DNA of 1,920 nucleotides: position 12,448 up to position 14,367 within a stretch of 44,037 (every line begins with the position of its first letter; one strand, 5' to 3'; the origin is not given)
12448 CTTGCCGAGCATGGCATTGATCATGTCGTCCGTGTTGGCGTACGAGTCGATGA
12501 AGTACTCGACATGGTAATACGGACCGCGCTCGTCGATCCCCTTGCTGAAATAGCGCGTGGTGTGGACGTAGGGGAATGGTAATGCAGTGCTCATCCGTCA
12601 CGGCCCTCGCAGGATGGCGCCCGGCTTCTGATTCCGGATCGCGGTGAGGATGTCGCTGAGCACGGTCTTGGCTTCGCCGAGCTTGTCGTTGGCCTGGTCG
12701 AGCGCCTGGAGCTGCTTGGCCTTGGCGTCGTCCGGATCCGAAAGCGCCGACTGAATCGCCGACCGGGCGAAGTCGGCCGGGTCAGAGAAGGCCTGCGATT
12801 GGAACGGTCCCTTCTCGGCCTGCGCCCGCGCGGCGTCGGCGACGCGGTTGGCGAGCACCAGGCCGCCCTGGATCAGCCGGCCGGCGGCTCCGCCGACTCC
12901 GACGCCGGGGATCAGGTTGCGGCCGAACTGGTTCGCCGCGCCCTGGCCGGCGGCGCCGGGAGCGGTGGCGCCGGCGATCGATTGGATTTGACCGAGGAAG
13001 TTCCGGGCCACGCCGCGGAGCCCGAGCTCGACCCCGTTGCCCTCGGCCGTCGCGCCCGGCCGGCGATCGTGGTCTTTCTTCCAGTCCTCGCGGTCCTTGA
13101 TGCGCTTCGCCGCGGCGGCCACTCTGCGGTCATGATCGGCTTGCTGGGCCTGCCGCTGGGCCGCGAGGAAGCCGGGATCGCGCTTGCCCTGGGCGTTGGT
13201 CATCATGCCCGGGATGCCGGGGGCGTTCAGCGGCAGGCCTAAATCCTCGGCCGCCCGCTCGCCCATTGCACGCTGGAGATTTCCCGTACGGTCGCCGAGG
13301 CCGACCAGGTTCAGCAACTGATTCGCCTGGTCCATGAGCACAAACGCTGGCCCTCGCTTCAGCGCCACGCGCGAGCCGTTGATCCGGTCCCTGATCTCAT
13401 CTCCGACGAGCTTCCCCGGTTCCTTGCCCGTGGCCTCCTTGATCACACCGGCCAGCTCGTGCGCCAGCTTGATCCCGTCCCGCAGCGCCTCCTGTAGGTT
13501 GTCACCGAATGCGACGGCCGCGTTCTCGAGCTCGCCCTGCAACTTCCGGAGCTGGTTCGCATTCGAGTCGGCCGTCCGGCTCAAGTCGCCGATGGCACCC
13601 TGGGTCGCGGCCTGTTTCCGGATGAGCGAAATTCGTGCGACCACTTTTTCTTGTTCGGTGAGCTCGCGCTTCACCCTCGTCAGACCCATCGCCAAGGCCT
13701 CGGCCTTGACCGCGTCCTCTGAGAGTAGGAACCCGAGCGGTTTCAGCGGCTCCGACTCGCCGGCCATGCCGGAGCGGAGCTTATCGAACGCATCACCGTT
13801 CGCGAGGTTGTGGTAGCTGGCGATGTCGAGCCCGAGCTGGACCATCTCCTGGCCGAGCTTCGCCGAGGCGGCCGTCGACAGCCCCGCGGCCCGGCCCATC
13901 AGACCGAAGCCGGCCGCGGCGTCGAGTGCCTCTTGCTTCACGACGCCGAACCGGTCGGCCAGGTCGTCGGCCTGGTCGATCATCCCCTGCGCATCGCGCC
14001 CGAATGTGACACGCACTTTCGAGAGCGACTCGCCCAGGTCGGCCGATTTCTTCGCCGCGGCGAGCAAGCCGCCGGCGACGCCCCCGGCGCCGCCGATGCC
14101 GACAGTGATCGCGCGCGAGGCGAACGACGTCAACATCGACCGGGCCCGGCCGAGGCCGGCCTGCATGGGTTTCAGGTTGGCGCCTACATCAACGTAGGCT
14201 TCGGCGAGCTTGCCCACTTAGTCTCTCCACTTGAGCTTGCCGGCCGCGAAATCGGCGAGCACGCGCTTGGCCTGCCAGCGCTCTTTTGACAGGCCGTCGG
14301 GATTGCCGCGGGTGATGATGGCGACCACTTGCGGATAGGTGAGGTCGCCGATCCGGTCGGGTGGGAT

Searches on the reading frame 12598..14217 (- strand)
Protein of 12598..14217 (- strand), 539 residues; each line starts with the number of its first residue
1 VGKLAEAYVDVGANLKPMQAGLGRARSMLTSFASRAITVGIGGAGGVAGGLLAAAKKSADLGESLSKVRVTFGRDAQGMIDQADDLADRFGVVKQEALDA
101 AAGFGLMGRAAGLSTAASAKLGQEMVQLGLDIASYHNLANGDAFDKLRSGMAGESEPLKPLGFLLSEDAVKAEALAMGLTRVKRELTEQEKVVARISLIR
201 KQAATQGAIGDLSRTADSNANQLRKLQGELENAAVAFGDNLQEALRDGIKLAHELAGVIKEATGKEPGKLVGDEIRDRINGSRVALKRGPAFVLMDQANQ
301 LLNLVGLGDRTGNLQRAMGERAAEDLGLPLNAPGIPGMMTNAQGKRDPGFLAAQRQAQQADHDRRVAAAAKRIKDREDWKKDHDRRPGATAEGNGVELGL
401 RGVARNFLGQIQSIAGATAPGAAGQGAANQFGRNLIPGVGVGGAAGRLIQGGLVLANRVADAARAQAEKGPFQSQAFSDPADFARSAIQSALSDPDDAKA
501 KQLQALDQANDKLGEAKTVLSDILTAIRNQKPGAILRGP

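Call 10: search_protein_families(library=pfam, proteins=[window:12598-14217:-], max_evalue=0.05)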
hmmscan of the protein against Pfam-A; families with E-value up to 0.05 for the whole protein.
window:12598-14217:- (539 aa): 0 families

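Call 21: search_protein_families(library=ncbifam, proteins=[window:12598-14217:-], max_evalue=0.05)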
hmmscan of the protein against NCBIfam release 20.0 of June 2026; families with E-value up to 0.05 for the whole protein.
window:12598-14217:- (539 aa): 1 family
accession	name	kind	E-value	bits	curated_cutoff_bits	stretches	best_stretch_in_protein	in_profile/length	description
TIGR01760.1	tape_meas_TP901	equivalog_domain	4.1e-05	22.8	28.8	1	213-268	277-332/349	phage tail tape measure protein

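Call 29: search_protein_families(library=phrogs, proteins=[window:12598-14217:-], max_evalue=0.01)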
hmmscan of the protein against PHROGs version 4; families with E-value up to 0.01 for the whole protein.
window:12598-14217:- (539 aa): 2 families
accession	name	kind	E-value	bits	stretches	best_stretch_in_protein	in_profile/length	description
phrog_1535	-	tail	6.8e-17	61.9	1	60-264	220-403/1152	tail length tape measure protein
phrog_28918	-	unknown function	5e-13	48.6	1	109-241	89-219/1445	-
